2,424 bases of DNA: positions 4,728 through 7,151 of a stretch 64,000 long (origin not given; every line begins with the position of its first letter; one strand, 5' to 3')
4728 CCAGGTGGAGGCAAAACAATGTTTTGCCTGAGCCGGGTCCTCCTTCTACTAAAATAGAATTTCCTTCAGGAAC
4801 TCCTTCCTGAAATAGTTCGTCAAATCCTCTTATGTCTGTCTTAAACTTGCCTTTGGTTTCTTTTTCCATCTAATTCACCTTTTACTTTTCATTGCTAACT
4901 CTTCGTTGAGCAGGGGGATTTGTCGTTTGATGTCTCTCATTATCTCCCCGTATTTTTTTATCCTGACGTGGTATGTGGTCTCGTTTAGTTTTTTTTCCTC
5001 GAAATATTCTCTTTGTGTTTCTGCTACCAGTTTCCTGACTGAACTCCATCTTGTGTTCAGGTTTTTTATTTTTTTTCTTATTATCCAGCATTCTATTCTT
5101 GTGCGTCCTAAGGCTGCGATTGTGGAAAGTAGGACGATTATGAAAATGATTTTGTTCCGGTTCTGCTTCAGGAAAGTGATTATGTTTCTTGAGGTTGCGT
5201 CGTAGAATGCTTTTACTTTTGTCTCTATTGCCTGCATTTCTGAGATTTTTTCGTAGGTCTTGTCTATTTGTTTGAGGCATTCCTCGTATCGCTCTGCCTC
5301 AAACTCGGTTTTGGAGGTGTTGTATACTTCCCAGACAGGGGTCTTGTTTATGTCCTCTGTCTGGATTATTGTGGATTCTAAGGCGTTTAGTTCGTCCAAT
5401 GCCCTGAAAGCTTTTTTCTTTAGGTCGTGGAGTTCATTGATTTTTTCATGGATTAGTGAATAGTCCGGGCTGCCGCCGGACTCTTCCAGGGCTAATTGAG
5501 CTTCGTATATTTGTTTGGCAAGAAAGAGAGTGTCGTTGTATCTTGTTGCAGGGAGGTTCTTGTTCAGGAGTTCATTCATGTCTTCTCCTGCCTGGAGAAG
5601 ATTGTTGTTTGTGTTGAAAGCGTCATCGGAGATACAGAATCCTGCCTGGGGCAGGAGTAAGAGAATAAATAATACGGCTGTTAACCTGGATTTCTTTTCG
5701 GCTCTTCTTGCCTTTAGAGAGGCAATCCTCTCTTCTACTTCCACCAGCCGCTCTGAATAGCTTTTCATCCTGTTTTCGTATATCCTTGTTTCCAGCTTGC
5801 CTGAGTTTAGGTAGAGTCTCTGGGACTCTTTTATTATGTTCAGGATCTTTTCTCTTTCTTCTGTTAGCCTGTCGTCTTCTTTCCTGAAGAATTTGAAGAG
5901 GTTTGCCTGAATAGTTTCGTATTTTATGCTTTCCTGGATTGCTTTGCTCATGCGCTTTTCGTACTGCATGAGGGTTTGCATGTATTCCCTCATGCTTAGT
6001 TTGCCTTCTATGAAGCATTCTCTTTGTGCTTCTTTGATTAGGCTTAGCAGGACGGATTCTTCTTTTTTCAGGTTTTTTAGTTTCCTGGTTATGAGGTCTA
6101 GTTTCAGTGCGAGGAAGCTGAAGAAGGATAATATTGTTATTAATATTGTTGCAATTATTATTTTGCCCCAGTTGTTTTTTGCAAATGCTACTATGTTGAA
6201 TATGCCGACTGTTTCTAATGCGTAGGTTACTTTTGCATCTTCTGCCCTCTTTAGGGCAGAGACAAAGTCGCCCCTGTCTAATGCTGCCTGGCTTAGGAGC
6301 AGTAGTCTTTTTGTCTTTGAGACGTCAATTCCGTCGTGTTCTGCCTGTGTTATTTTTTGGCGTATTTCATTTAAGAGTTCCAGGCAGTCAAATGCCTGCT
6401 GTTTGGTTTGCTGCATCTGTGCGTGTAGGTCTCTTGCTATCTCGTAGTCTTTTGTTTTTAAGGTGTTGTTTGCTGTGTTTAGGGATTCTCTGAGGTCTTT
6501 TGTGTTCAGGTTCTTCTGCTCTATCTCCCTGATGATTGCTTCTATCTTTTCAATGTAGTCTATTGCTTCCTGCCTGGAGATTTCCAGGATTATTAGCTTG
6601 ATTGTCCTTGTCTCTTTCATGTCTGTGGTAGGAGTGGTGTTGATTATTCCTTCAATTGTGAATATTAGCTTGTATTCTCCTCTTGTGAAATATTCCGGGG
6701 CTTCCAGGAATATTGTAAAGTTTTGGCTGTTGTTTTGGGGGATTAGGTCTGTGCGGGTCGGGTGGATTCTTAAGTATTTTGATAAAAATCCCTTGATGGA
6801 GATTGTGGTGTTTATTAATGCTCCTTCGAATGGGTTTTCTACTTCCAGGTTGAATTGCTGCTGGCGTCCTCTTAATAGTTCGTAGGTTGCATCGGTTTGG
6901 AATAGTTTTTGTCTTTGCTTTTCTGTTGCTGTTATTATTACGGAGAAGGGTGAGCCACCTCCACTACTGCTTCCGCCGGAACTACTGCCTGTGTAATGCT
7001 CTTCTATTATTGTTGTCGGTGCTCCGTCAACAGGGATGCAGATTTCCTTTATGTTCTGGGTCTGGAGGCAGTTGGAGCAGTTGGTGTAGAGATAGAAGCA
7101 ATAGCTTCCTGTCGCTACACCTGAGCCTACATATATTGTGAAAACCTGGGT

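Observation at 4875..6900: Giant-protein C-terminus looks like a three-pass anchor with an internal signal-peptide-like segment and a thrice-repeated cytoplasmic motif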

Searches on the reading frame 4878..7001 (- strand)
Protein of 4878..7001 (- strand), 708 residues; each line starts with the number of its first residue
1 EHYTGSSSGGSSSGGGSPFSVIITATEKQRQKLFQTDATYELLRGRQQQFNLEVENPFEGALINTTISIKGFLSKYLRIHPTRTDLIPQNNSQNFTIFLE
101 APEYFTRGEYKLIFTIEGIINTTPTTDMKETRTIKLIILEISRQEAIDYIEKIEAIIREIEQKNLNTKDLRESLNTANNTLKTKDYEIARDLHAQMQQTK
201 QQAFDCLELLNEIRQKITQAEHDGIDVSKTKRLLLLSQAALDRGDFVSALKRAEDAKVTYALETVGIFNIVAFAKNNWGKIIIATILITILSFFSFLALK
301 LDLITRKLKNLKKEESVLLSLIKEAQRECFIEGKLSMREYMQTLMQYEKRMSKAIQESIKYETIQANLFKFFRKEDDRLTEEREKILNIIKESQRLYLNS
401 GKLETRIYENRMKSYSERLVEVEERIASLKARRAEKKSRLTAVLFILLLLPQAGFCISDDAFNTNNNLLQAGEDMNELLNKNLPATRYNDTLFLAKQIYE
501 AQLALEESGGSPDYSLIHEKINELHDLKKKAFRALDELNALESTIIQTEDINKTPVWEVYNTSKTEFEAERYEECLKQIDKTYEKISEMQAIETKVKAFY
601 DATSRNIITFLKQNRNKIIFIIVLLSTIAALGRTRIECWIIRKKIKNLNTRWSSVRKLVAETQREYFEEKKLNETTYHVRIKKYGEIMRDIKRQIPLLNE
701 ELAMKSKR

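Call 7: search_protein_families(library=pfam, proteins=[window:4878-7001:-], max_evalue=0.1)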
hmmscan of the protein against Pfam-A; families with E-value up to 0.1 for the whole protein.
window:4878-7001:- (708 aa): 3 families
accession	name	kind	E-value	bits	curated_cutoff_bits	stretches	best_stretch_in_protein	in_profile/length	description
PF05266.19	DUF724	-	0.028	14.7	38.4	1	499-599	74-173/188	Protein of unknown function (DUF724)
PF20172.3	DUF6538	-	0.057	13.5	27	0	169-206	18-57/60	Domain of unknown function (DUF6538)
PF06019.16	Phage_30_8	-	0.094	13.1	25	0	88-156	43-112/124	Phage GP30.8 protein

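Call 8: search_protein_families(library=ncbifam, proteins=[window:4878-7001:-], max_evalue=0.1)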
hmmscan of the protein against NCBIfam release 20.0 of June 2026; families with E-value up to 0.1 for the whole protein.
window:4878-7001:- (708 aa): 0 families

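Call 22: search_protein_representatives(protein=window:4878-6596:-)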
Query: 573 residues. Proteins with E-value up to 0.001 (for the whole library): 1419; up to 1e-10: 939; up to 1e-30: 416. The best 150 are listed.
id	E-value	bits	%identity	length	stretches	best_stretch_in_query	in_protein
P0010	4.8e-215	731.7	61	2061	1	1-572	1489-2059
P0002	9.4e-139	480.0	46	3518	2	3-316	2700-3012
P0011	5.2e-125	434.7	43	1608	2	1-304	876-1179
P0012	1.8e-122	426.3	40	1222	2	1-305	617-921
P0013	8.8e-121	420.7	98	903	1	1-233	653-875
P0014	5.4e-100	352.1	100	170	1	404-573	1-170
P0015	3.1e-91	323.3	36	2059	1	3-569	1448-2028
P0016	6.3e-87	309.0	51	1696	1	1-301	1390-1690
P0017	1.4e-85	304.6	49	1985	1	1-304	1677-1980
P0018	3.4e-83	296.7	48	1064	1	1-304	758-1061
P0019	6.1e-83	295.9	48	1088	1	1-302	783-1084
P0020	8.0e-83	295.5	50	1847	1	2-305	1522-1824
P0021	2.5e-82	293.9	47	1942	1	1-302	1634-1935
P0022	5.4e-80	286.2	47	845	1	1-301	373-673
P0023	5.0e-79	283.0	48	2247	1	1-302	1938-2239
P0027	2.9e-74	267.2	51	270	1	306-573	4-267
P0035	2.9e-63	231.0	45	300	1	310-572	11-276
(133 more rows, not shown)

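Call 24: search_protein_families(library=pfam, proteins=[P0027, P0035], max_evalue=1)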
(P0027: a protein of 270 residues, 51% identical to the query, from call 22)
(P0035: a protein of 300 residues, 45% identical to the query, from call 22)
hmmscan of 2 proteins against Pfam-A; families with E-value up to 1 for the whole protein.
P0027 (270 aa): 6 families
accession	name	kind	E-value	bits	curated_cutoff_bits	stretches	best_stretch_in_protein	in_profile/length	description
PF09888.14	DUF2115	-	0.008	17.1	25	1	91-195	15-118/162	Uncharacterized protein conserved in archaea (DUF2115)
PF03030.21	H_PPase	-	0.018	14.2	29.7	1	143-194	12-63/645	Inorganic H+ pyrophosphatase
PF24519.1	Ig-like_Pom152_1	-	0.078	14.1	27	0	202-245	44-87/110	Nucleoporin pom152-like, first immunoglobulin-like domain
PF07719.23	TPR_2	-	0.099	13.3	27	1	119-141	5-27/34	Tetratricopeptide repeat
PF20396.3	DUF6689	-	0.19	11.4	27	0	91-149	181-239/275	Family of unknown function (DUF6689)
PF12053.14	Par3_HAL_N_term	-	0.69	10.6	21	0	128-155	31-58/83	N-terminal of Par3 and HAL proteins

P0035 (300 aa): 2 families
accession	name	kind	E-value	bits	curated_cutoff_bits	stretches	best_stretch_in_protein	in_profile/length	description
PF24073.1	DUF7365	-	0.012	16.1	27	0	185-230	11-58/101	Coiled-coil region of unknown function (DUF7365)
PF20396.3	DUF6689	-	0.63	9.6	27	1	93-158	173-238/275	Family of unknown function (DUF6689)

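Call 63: predict_structure(alignment_id=A3)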
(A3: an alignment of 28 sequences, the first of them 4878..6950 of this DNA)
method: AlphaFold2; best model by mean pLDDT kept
length: 691 residues; sequences in the alignment: 28
mean_pLDDT: 81.7   pTM: 0.58
mean pLDDT of the five models: 81.7, 81.4, 80.5, 78.9, 77.5
residues with pLDDT >= 90: 150; 70-90: 474; 50-70: 22; < 50: 45
segments of 3 or more residues with pLDDT < 50: 1-18, 418-444
pLDDT, mean of each block of 10 residues (from residue 1): 36 49 75 83 86 79 87 87 72 83 81 81 87 95 93 91 88 93 95 96 88 93 91 94 85 76 81 86 88 87 86 87 86 82 81 74 81 80 73 77 77 56 42 41 57 88 89 90 82 75 87 90 90 90 94 90 89 88 77 79 84 78 81 82 86 83 83 89 87 77
secondary structure, 60 per line:
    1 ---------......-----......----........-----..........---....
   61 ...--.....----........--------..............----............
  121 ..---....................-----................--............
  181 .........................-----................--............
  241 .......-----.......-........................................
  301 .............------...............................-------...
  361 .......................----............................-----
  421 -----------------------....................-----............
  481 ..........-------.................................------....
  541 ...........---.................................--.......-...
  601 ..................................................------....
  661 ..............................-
elements in order (helices of 4 or more, strands of 3 or more residues): H10-15 E21-26 E31-38 E44-53 E60-63 E66-70 E75-82 E91-104 E109-122 H126-145 H151-166 H169-205 H211-226 H229-247 H253-259 H261-313 H320-350 H358-383 H388-415 H444-463 H469-490 H498-530 H537-551 H555-587 H590-596 H598-650 H657-690

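Call 66: fold_search(model_id=the predicted structure, library=pdb)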
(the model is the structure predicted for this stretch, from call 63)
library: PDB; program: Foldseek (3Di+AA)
matches with E <= 10: 782; with E <= 0.001: 29
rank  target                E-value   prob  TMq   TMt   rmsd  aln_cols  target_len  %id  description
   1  6fvi                  2.7e-04  1.00  0.13  0.52   5.3       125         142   16  ASH / PapD-like domain of human CEP192 (PapD-like domain 7) (released 2019-03-20)
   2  8k2j                  2.8e-04  1.00  0.13  0.17   5.7       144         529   11  Crystal structure of Group 3 Oligosaccharide/Monosaccharide-releasing beta-N-acetylgalactosaminidase NgaDssm, apo form (released 2024-04-24)
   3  5l7u_A                3.5e-04  1.00  0.11  0.14   4.7       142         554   15  Crystal structure of BvGH123 with bound GalNAc (released 2017-03-22)
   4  2e6j_MODEL_1_A        3.7e-04  1.00  0.12  0.61   3.8       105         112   15  Solution structure of the C-terminal PapD-like domain from human HYDIN protein (released 2007-07-03)
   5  5l7v_B                4.0e-04  1.00  0.12  0.15   3.9       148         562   14  Crystal Structure of BvGH123 with bond transition state analog Galthiazoline. (released 2017-03-22)
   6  9ijj_L                4.6e-04  1.00  0.12  0.29   5.8       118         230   11  In situ structure of the central apparatus in mouse sperm axoneme. (released 2025-06-04)
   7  7djl_B                4.9e-04  1.00  0.12  0.17   5.0       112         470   11  Structure of four truncated and mutated forms of quenching protein (released 2022-06-08)
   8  1qun_I                5.8e-04  1.00  0.14  0.43   3.5       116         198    9  X-RAY STRUCTURE OF THE FIMC-FIMH CHAPERONE ADHESIN COMPLEX FROM UROPATHOGENIC E.COLI (released 1999-08-31)
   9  5l7r_A                6.1e-04  1.00  0.13  0.16   2.8       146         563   13  Crystal structure of BvGH123 (released 2017-03-22)
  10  5l7u_B                6.1e-04  1.00  0.12  0.15   3.4       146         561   14  Crystal structure of BvGH123 with bound GalNAc (released 2017-03-22)
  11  3dsn_A                6.4e-04  1.00  0.13  0.41   3.9       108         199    8  Crystal structure of the complex of the Caf1M chaperone with the mini-fiber of two Caf1 subunits (Caf1:Caf1), carrying (released 2009-07-14)
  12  1z9l                  6.4e-04  1.00  0.13  0.57   3.9       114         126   13  1.7 Angstrom Crystal Structure of the Rat VAP-A MSP Homology Domain (released 2005-07-19)
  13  3jwn_C                6.4e-04  1.00  0.14  0.41   4.5       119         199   13  Complex of FimC, FimF, FimG and FimH (released 2010-06-16)
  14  3f6l_A                6.7e-04  1.00  0.13  0.39   3.9       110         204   13  Structure of the F4 fimbrial chaperone FaeE (released 2009-05-19)
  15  3dos_D                6.7e-04  1.00  0.13  0.44   5.5       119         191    9  Crystal structure of the complex of the Caf1M chaperone with the mini-fiber of two Caf1 subunits (Caf1:Caf1), carrying (released 2009-07-14)
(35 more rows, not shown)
